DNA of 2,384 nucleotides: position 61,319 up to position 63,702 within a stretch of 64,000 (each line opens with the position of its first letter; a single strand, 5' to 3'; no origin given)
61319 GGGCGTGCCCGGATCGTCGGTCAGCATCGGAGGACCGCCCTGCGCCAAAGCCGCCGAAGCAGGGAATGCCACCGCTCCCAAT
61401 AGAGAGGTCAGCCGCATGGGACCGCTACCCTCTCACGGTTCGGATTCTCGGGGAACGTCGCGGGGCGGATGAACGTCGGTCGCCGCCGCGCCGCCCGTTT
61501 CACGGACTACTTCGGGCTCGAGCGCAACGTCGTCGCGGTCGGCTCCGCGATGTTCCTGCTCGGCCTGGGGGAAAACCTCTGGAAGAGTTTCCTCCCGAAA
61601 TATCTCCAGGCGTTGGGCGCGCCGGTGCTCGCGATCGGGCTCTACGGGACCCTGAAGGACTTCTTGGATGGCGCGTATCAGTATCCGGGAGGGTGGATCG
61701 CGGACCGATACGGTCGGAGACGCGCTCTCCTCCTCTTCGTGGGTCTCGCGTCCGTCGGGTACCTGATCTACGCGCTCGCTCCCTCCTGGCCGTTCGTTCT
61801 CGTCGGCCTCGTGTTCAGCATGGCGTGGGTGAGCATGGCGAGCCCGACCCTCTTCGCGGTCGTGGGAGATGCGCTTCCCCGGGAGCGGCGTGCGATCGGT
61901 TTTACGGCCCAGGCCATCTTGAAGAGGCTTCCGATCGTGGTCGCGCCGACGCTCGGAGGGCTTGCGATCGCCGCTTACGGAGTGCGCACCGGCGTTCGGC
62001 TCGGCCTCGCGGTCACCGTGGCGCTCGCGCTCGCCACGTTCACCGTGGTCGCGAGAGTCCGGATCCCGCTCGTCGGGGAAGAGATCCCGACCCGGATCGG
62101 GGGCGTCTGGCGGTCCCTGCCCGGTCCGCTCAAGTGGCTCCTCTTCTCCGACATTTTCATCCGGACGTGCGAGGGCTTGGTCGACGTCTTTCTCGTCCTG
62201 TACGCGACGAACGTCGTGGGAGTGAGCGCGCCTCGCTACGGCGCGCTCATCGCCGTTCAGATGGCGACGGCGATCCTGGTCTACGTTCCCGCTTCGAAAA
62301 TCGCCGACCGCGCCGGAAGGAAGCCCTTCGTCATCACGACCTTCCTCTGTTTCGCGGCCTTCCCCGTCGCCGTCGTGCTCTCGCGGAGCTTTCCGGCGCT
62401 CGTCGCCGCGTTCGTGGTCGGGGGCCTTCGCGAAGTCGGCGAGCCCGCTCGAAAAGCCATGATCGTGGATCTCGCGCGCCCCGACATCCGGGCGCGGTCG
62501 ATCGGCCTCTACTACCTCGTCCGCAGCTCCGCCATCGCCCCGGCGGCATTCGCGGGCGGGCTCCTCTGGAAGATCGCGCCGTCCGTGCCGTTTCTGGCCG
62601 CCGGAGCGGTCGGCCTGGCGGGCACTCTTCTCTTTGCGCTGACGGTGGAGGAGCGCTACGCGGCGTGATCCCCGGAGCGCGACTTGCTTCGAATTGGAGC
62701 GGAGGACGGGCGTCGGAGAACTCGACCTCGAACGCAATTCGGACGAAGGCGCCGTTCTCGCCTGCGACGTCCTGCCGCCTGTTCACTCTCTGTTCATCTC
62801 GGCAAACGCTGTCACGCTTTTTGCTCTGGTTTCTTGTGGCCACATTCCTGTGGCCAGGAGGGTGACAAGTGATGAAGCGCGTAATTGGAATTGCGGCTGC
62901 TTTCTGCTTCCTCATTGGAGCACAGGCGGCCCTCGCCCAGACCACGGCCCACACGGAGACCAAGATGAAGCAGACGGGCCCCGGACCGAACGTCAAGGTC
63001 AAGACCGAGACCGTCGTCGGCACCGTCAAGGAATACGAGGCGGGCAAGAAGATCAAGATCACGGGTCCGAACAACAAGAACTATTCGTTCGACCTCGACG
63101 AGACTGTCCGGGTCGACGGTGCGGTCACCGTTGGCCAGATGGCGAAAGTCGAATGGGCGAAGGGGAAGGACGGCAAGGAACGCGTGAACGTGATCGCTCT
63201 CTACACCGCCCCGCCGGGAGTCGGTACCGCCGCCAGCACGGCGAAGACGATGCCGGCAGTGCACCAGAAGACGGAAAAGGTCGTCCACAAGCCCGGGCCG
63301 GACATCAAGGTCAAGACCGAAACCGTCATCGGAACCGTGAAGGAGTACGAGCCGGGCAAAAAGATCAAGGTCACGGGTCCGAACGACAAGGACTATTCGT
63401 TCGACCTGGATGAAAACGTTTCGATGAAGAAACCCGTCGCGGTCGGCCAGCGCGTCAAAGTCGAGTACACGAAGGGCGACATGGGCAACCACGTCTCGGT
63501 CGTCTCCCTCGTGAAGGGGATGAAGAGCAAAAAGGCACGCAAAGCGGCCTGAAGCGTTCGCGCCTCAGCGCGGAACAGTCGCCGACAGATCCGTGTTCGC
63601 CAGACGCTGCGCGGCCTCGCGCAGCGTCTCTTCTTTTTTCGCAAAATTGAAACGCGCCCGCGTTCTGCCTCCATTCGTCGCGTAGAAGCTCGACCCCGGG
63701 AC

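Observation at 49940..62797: Shared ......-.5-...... operator links an OmpR-type two-component system to two secreted repeat proteins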

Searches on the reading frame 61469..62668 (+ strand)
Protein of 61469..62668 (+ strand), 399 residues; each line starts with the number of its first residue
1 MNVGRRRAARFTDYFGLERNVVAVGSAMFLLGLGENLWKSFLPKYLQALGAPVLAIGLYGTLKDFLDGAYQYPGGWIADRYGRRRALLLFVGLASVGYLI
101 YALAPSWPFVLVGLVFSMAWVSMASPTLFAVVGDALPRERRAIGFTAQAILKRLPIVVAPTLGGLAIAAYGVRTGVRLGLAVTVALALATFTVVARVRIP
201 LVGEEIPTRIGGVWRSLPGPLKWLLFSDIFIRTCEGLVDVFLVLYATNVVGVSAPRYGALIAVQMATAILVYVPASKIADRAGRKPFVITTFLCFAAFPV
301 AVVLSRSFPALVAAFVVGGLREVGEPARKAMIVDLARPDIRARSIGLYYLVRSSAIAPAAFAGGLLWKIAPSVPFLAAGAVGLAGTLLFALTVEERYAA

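Call 8: search_protein_families(library=pfam, proteins=[window:61469-62668:+], max_evalue=0.01)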
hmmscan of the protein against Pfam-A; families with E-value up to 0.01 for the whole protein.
window:61469-62668:+ (399 aa): 3 families
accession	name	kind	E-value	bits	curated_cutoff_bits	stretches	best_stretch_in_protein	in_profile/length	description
PF07690.21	MFS_1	-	2.4e-31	109.4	33.4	2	26-194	3-174/347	Major Facilitator Superfamily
PF12832.13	MFS_1_like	-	6.9e-08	32.4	25.2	2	75-368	55-363/373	MFS_1 like family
PF00083.30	Sugar_tr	-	0.0066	15.8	22.3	0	74-192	66-186/452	Sugar (and other) transporter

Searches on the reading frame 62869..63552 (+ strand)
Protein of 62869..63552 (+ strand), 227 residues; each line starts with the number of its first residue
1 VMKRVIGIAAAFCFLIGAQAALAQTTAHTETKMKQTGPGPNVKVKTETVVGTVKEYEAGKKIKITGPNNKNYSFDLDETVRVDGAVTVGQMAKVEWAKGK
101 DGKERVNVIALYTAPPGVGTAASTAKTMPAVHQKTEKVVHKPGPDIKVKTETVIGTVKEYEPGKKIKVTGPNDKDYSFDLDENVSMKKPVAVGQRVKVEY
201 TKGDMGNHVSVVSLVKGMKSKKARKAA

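Call 8: search_protein_families(library=pfam, proteins=[window:62869-63552:+], max_evalue=0.01)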
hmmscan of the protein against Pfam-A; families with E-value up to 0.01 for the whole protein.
window:62869-63552:+ (227 aa): 1 family
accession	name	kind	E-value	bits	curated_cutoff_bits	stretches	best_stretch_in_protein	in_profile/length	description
PF22269.2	TagH_SH3-like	-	0.0078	16.8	27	0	62-78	31-47/62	Teichoic acid transporter subunit TagH, SH3-like domain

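Call 18: find_homologous_proteins(query=window:62872-63552:+)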
Query window:62872-63552:+ (226 aa): 708 proteins with E <= 0.001 among 1975 candidates; the best 120 are listed.
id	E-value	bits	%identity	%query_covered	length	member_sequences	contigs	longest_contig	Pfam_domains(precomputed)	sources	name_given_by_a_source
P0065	6.9e-140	482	100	100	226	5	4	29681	-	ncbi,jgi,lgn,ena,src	-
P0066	5.1e-125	433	89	100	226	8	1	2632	-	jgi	jgi:hypothetical protein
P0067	3.5e-123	427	90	100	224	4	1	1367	-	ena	-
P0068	2.0e-122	425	89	100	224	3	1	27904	-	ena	-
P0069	2.1e-121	422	88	100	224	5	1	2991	-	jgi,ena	-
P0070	3.6e-119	414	85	100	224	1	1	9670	-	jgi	jgi:hypothetical protein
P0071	2.7e-118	411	85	100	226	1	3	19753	-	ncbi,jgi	ncbi:MAG TPA: hypothetical protein VGK86_15460 [Thermoanaerobaculia bacterium]|jgi:hypothetical prot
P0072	5.3e-118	411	87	100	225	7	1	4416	-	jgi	jgi:hypothetical protein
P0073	2.7e-117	408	85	100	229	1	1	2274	-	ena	-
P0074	3.7e-116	404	85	100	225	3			-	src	-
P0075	1.3e-113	396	84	100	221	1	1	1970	-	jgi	jgi:hypothetical protein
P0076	1.5e-111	389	81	100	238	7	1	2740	-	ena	-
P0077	2.2e-110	386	82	100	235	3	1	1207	-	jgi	-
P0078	7.2e-98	345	75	97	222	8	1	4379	-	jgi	-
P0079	4.5e-90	319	70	97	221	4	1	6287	-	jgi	jgi:hypothetical protein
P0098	1.3e-84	301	68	97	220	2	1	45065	-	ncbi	-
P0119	5.5e-80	286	65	97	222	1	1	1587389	-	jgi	jgi:ribosomal 50S subunit-recycling heat shock protein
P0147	6.2e-69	250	59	98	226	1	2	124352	-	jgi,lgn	jgi:hypothetical protein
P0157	8.0e-67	243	61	96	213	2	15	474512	-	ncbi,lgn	ncbi:MAG: hypothetical protein WEF99_07150 [Thermoanaerobaculia bacterium]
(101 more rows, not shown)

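Call 19: search_protein_families(library=ncbifam, proteins=[window:62872-63552:+], max_evalue=0.01)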
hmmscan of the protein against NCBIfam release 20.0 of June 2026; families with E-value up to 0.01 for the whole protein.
window:62872-63552:+ (226 aa): 0 families

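Call 20: find_related_loci(query=window:62872-63552:+, collection=metagenome_contigs, flank=6000)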
Query window:62872-63552:+ (226 aa) in metagenome_contigs; peptide patterns used: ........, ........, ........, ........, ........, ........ (x = any residue, [..] = any of these).
121 stretches matched a pattern; 16 encode a relative of the query (tblastn E <= 1e-3); 16 distinct loci.
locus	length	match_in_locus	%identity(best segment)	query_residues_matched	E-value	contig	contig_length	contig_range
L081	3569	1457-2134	100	1-226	2e-154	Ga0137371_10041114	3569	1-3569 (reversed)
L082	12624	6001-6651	89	1-217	1e-129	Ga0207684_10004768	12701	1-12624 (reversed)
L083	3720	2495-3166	88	1-226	2e-127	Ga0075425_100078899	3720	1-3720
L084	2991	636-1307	88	1-226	1e-127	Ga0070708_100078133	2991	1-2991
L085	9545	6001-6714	81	1-226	2e-117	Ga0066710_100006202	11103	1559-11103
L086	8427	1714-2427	81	1-226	2e-117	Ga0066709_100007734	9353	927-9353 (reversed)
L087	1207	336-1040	82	1-226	3e-126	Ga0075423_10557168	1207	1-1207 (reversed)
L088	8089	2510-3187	75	1-224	1e-103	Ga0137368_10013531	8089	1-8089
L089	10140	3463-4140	74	1-224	4e-103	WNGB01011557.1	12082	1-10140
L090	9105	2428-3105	74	1-224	4e-103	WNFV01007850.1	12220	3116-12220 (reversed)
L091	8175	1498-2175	74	1-224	1e-97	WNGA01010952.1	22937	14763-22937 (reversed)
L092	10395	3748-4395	70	2-215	3e-95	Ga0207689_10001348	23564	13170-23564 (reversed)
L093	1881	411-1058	70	2-215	4e-100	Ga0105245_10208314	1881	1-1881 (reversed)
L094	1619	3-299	100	27-226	8e-63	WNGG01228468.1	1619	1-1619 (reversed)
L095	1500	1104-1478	82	1-213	8e-62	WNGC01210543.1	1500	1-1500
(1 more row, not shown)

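Call 45: predict_structure(alignment_id=A2)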
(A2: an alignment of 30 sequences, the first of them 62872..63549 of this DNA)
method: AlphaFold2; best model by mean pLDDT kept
length: 226 residues; sequences in the alignment: 30
mean_pLDDT: 57.6   pTM: 0.42
mean pLDDT of the five models: 57.6, 57.1, 55.6, 53.4, 53.2
residues with pLDDT >= 90: 0; 70-90: 69; 50-70: 72; < 50: 85
segments of 3 or more residues with pLDDT < 50: 1-25, 27-29, 31-41, 112-145, 216-226
pLDDT, mean of each block of 10 residues (from residue 1): 33 29 44 43 62 79 75 75 69 69 67 34 34 44 50 77 76 75 66 72 59 49 36
secondary structure, 60 per line:
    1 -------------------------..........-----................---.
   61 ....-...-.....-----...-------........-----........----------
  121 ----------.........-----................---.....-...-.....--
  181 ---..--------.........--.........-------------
elements in order: E26-35 E41-56 E60-64 E70-74 E80-82 E90-97 E103-110 E131-139 E145-160 E164-168 E174-178 E194-202 E205-213

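Call 53: find_encoding_contigs(protein=P0119, flank=4000, max_places=2)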
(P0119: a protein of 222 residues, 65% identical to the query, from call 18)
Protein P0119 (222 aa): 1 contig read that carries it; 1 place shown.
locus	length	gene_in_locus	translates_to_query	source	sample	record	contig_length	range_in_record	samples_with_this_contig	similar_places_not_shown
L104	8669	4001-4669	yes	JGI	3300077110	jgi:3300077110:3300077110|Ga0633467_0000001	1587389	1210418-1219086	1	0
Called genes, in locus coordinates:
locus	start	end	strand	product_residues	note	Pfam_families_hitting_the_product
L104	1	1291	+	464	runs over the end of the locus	PF01321:Creatinase_N, PF00557:Peptidase_M24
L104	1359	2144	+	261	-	PF00512:HisKA, PF02518:HATPase_c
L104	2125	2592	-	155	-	PF00072:Response_reg, PF06490:FleQ (weak)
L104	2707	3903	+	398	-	PF12832:MFS_1_like (faint), PF07690:MFS_1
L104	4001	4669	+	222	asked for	-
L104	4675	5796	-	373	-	PF00155:Aminotran_1_2, PF01053:Cys_Met_Meta_PP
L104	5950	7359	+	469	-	PF13520:AA_permease_2, PF00324:AA_permease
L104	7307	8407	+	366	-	PF16190:E1_FCCH (weak)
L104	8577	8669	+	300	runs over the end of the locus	-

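Call 54: find_encoding_contigs(protein=P0098, flank=4000, max_places=2)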
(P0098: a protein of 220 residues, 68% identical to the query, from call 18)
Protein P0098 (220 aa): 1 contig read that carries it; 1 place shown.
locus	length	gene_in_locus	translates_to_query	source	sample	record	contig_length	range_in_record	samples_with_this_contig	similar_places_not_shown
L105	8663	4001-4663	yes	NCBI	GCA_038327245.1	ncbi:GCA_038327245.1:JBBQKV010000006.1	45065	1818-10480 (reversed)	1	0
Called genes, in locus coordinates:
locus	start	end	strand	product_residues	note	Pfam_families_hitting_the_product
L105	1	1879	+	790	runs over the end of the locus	PF00069:Pkinase, PF01636:APH (faint), PF03109:ABC1 (faint), PF07714:PK_Tyr_Ser-Thr, PF13432:TPR_16 (faint), PF14559:TPR_19 (faint), PF00515:TPR_1 (faint), PF07719:TPR_2 (faint), +1 more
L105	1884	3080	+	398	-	PF07690:MFS_1, PF12832:MFS_1_like (faint), PF07690:MFS_1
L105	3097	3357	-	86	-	PF11948:DUF3465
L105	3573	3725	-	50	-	-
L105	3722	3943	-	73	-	-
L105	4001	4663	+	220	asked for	-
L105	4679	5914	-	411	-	PF00155:Aminotran_1_2, PF01053:Cys_Met_Meta_PP (weak)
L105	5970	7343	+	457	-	PF13520:AA_permease_2, PF00324:AA_permease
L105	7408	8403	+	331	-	PF16190:E1_FCCH (faint)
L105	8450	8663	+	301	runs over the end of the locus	-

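Call 55: find_encoding_contigs(protein=P0147, flank=4000, max_places=2)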
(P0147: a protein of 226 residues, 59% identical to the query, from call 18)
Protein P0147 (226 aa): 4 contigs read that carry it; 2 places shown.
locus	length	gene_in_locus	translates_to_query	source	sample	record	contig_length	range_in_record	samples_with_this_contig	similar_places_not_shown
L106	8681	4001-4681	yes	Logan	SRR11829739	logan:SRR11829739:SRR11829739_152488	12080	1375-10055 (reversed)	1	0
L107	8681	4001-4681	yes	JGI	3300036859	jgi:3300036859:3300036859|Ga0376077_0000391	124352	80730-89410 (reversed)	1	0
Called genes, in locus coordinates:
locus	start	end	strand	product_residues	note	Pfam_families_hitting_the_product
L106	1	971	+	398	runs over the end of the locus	PF12832:MFS_1_like (faint), PF07690:MFS_1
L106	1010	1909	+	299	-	PF07485:DUF1529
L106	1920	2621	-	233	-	-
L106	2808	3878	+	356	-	-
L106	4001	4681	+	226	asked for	-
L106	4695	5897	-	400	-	PF00155:Aminotran_1_2, PF01053:Cys_Met_Meta_PP (weak)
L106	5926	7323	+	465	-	PF13520:AA_permease_2, PF00324:AA_permease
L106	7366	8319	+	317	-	PF16190:E1_FCCH (weak)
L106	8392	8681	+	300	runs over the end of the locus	-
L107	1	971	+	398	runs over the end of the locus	PF12832:MFS_1_like (faint), PF07690:MFS_1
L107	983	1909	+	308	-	PF07485:DUF1529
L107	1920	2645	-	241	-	-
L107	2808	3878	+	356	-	-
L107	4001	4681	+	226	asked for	-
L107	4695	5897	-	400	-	PF00155:Aminotran_1_2, PF01053:Cys_Met_Meta_PP (weak)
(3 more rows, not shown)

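Call 56: find_encoding_contigs(protein=P0157, flank=4000, max_places=2)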
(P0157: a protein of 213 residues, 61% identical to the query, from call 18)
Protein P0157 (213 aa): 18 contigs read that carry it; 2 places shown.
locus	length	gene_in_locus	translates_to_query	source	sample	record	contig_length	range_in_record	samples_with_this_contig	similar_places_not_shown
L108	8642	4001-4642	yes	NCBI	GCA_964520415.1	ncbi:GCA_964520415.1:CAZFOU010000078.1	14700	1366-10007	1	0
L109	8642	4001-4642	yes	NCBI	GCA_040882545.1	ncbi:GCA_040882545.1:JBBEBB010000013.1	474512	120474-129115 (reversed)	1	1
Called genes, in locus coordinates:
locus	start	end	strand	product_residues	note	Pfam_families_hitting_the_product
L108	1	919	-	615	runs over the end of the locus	PF01257:2Fe-2S_thioredx, PF01512:Complex1_51K, PF10531:SLBB (weak), PF22461:SLBB_2 (weak), PF10589:NADH_4Fe-4S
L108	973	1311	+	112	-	PF23991:DUF7310 (faint)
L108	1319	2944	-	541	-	PF00384:Molybdopterin, PF01568:Molydop_binding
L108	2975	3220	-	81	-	PF00384:Molybdopterin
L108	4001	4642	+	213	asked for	-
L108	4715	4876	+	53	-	-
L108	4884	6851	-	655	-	PF00072:Response_reg, PF00512:HisKA, PF02518:HATPase_c, PF00072:Response_reg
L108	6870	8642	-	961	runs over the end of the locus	PF01590:GAF, PF13185:GAF_2, PF00512:HisKA, PF02518:HATPase_c, PF00072:Response_reg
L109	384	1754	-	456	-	PF01257:2Fe-2S_thioredx, PF10531:SLBB (weak), PF22461:SLBB_2 (weak), PF10589:NADH_4Fe-4S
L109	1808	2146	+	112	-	PF23991:DUF7310 (faint)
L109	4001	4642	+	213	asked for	-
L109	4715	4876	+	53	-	-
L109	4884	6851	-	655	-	PF00072:Response_reg, PF00512:HisKA, PF02518:HATPase_c, PF00072:Response_reg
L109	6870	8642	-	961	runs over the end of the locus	PF01590:GAF, PF13185:GAF_2, PF00512:HisKA, PF02518:HATPase_c, PF00072:Response_reg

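Call 58: fold_search(model_id=the predicted structure, library=pdb)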
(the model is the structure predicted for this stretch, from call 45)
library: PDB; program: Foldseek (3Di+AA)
matches with E <= 10: 731; with E <= 0.001: 1
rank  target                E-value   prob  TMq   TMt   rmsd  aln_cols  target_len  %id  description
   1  6y6e                  7.2e-04  0.99  0.24  0.23  20.8       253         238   12  drosophila Unr CSD456 (released 2020-07-29)
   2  7zhh_A                2.8e-03  0.98  0.24  0.25  17.3       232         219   10  Complex structure of drosophila Unr CSD789 and a poly(A) RNA sequence (released 2022-12-07)
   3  7zhr_A                4.6e-03  0.97  0.25  0.26  14.2       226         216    9  Complex structure of drosophila Unr CSD789 and pAbp RRM3 (released 2022-12-07)
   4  6y6m_MODEL_1_A        5.4e-03  0.99  0.24  0.31  13.2       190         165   13  solution structure of cold-shock domain 1 and 2 of drosophila Upstream of N-Ras (Unr) (released 2020-07-29)
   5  3e6z                  1.1e-02  1.00  0.26  0.67   3.1        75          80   15  1.0 A Structure of CusF-W44A-Cu(II) residues 10-88 from Escherichia coli (released 2009-07-07)
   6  1zeq                  2.0e-02  1.00  0.29  0.71   3.9        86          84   13  1.5 A Structure of apo-CusF residues 6-88 from Escherichia coli (released 2005-08-02)
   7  2qcp                  2.1e-02  1.00  0.26  0.69   2.3        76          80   14  1.0 A Structure of CusF-Ag(I) residues 10-88 from Escherichia coli (released 2007-10-02)
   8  2vb2                  2.6e-02  1.00  0.26  0.72   2.4        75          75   15  Crystal structure of Cu(I)CusF (released 2007-12-18)
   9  4dni                  2.6e-02  0.47  0.22  0.19  18.2       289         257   13  Structure of Editosome protein (released 2012-12-26)
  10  2wfw_B                2.8e-02  0.92  0.19  0.32  13.3       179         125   10  Structure and activity of the N-terminal substrate recognition domains in proteasomal ATPases - The Arc domain structu (released 2009-05-12)
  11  5kzf_K                3.1e-02  0.66  0.17  0.09  13.3       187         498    9  Crystal structure of near full-length hexameric Mycobacterium tuberculosis proteasomal ATPase Mpa in apo form (released 2017-05-17)
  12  5o6f_MODEL_1_A        7.3e-02  1.00  0.25  0.56   4.0        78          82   15  NMR structure of cold shock protein A from Corynebacterium pseudotuberculosis (released 2017-07-19)
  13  3aqq_A                8.5e-02  0.99  0.23  0.45   7.4        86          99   15  Crystal structure of human CRHSP-24 (released 2010-12-22)
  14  2n3s_MODEL_1_A        8.5e-02  0.97  0.18  0.46   5.2        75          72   17  NMR Assignments and structure of Translation initiation factor IF-1 from Burkholderia thailandensis E264. (released 2015-06-24)
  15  2nch_MODEL_1_A        1.2e-01  0.97  0.21  0.46   6.4        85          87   16  Solution structure of translation initiation factor IF1 from wolbachia endosymbiont strain TRS of Brugia malay (released 2017-04-05)
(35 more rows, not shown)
